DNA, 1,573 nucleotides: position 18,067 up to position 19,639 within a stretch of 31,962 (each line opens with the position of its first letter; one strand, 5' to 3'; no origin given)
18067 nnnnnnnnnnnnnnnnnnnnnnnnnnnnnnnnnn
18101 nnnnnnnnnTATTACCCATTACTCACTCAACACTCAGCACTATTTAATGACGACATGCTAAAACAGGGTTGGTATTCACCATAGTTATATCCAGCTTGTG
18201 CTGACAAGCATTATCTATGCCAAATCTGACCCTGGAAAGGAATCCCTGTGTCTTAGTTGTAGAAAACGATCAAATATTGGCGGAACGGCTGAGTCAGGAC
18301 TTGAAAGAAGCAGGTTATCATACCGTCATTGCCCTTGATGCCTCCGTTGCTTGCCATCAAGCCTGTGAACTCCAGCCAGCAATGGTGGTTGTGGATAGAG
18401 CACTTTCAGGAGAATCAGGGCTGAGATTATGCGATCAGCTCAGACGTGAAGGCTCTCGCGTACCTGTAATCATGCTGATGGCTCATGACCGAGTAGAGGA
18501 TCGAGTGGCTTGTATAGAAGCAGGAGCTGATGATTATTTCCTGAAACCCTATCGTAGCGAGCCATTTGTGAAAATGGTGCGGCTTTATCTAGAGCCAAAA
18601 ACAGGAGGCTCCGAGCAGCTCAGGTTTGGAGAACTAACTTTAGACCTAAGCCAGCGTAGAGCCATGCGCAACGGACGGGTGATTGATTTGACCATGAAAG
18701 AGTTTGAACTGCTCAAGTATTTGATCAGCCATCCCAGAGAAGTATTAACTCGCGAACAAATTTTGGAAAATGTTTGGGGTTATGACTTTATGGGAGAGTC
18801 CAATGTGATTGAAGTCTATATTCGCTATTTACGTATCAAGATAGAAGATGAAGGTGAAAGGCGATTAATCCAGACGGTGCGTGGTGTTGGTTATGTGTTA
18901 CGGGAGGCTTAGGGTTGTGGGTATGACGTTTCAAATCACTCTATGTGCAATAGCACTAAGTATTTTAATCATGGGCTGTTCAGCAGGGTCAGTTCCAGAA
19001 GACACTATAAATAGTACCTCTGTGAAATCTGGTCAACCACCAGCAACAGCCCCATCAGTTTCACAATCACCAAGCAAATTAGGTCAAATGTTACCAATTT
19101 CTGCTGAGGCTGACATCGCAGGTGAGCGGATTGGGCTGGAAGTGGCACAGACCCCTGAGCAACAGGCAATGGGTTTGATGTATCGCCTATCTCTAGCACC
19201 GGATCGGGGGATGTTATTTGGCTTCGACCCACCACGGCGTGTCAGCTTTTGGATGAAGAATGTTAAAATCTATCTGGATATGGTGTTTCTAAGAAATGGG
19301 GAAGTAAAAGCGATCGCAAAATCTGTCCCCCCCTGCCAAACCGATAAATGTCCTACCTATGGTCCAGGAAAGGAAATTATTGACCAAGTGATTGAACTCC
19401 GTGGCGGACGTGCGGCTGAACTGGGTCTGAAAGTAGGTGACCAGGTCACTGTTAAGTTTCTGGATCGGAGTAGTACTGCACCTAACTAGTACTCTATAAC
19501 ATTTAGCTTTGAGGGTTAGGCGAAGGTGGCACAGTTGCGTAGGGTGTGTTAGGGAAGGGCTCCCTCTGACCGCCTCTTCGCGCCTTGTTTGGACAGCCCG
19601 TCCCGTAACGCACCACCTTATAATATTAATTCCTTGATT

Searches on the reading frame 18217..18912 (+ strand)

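Call 11: search_protein_families(library=pfam, proteins=[window:18217-18912:+], max_evalue=0.01)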
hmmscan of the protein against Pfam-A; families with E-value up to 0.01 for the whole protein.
window:18217-18912:+ (231 aa): 2 families
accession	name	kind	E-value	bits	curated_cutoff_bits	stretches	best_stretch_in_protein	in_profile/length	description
PF00486.34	Trans_reg_C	-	3.1e-29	101.3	26.2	1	153-228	1-77/77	Transcriptional regulatory protein, C terminal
PF00072.30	Response_reg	-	1.3e-21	77.3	30.2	1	12-121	1-110/111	Response regulator receiver domain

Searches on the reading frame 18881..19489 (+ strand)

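Call 51: search_protein_families(library=pfam, proteins=[window:18881-19489:+], max_evalue=0.01)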
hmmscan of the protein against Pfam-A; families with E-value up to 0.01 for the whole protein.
window:18881-19489:+ (202 aa): 1 family
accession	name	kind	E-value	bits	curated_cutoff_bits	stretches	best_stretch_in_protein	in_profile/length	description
PF02643.20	DUF192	-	1.1e-32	112.4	27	1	85-190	2-95/96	Uncharacterized ACR, COG1430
